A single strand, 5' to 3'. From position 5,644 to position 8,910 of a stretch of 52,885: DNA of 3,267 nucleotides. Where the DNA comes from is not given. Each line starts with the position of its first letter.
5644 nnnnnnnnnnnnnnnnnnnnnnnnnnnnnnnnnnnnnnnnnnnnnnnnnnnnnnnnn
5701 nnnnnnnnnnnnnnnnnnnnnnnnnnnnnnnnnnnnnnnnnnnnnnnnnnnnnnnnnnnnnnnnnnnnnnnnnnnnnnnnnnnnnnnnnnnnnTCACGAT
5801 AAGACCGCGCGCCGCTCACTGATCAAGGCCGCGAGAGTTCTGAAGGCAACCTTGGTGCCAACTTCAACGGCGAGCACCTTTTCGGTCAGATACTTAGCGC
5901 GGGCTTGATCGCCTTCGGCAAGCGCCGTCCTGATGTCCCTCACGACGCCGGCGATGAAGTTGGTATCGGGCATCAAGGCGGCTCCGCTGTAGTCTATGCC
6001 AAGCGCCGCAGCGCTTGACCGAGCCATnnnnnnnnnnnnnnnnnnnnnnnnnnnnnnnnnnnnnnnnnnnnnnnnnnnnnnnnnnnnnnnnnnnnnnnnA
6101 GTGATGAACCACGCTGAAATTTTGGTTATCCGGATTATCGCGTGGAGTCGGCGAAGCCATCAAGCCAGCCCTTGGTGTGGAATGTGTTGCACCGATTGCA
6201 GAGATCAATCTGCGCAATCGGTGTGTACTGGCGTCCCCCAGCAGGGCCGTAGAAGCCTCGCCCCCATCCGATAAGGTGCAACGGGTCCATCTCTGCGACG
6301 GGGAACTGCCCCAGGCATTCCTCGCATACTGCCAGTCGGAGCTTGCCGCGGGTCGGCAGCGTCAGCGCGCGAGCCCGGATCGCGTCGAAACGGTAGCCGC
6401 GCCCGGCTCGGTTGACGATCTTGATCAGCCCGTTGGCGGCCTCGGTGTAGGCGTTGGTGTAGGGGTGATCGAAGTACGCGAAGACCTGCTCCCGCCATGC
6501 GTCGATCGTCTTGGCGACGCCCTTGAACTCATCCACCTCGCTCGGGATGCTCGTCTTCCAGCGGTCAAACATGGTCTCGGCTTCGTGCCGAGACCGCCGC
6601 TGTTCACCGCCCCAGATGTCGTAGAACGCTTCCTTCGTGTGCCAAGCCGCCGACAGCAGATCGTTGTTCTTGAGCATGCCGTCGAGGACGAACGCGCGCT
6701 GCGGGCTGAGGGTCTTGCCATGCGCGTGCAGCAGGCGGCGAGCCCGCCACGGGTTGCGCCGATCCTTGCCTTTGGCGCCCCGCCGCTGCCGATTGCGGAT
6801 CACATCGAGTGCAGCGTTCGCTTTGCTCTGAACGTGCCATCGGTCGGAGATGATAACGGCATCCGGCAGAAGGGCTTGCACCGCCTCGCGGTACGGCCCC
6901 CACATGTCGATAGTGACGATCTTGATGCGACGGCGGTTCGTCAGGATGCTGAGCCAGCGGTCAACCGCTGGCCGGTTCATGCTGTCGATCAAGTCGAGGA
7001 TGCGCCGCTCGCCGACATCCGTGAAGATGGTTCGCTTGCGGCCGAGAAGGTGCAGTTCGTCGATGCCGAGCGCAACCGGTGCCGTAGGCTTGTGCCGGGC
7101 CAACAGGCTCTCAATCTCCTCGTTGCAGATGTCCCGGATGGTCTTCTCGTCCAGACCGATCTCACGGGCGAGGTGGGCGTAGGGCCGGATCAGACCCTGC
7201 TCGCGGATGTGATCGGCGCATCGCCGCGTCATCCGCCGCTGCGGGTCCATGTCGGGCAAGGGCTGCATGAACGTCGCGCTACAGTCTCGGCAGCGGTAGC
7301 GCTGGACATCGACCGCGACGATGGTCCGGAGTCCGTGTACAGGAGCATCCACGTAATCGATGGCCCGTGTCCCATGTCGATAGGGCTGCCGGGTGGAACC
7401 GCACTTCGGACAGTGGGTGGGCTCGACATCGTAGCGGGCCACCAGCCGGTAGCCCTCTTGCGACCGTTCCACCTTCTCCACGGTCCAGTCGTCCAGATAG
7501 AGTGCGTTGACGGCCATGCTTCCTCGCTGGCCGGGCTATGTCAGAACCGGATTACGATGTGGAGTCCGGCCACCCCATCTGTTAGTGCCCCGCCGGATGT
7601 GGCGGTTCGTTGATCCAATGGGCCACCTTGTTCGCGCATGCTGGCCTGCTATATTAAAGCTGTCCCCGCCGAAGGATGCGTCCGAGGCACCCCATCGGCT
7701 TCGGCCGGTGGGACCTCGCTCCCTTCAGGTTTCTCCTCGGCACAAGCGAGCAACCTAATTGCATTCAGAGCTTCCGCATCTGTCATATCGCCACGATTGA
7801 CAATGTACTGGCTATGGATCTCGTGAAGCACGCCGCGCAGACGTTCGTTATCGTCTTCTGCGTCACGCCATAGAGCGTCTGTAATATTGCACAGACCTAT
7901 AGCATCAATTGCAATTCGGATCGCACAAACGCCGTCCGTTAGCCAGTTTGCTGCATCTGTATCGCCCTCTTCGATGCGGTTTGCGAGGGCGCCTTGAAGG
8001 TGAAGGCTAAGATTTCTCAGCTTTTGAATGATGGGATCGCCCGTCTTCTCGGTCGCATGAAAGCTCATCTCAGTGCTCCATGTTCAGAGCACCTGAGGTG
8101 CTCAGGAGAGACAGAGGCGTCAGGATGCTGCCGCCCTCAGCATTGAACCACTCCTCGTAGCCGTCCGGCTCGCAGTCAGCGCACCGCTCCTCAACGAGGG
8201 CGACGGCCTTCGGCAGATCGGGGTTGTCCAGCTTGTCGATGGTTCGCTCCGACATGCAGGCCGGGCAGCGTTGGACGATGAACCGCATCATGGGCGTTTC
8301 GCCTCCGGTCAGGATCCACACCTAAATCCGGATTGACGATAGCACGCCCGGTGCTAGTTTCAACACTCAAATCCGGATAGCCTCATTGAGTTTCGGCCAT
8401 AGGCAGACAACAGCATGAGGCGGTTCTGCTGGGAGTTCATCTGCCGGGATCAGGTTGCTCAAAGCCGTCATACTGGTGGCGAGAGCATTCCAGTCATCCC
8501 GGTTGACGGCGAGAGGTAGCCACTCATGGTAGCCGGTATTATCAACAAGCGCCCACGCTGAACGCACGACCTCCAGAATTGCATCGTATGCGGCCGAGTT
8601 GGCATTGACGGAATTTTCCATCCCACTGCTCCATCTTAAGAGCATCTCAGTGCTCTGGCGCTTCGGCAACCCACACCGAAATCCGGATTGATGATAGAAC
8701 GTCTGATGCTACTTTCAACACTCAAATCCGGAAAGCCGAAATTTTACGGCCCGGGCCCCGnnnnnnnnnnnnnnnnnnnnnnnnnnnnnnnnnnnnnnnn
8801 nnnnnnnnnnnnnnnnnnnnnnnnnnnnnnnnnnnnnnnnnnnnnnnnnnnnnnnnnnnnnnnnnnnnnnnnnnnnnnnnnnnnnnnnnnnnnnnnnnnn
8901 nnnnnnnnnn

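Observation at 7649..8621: Three unknown passenger genes (Zn-ribbon plus two helical proteins): candidate novel accessory system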

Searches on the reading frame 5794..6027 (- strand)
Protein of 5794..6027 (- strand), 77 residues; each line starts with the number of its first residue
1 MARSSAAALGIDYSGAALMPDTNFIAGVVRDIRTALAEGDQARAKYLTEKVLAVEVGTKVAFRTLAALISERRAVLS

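Call 6: search_protein_families(library=pfam, proteins=[window:5794-6027:-], max_evalue=1)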
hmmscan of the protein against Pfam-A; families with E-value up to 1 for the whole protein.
window:5794-6027:- (77 aa): 0 families

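Call 7: search_protein_families(library=ncbifam, proteins=[window:5794-6027:-], max_evalue=1)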
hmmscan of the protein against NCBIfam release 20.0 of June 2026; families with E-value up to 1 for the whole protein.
window:5794-6027:- (77 aa): 0 families

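Call 8: search_protein_families(library=padloc, proteins=[window:5794-6027:-], max_evalue=1)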
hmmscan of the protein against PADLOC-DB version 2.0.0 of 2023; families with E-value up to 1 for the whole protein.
window:5794-6027:- (77 aa): 0 families

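Call 9: search_protein_families(library=phrogs, proteins=[window:5794-6027:-], max_evalue=1)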
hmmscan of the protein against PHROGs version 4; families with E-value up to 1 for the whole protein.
window:5794-6027:- (77 aa): 1 family
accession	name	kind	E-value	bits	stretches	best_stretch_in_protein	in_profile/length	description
phrog_1623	-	head and packaging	0.32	11.3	1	14-70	248-301/305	virion structural protein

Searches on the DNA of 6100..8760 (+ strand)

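Call 10: search_dna_similar(query=window:6100-8760:+, collection=plasmids, mode=near, max_rows=30)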
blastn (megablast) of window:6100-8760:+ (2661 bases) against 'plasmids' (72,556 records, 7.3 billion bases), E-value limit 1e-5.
No match.

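Call 11: search_dna_similar(query=window:7560-8760:+, collection=plasmids, mode=distant, max_rows=30)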
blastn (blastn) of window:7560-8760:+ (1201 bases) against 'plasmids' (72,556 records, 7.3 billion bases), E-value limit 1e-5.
No match.
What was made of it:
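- Tried and rejected: Neither the near nor the distant DNA search found a match (calls 10, 11).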
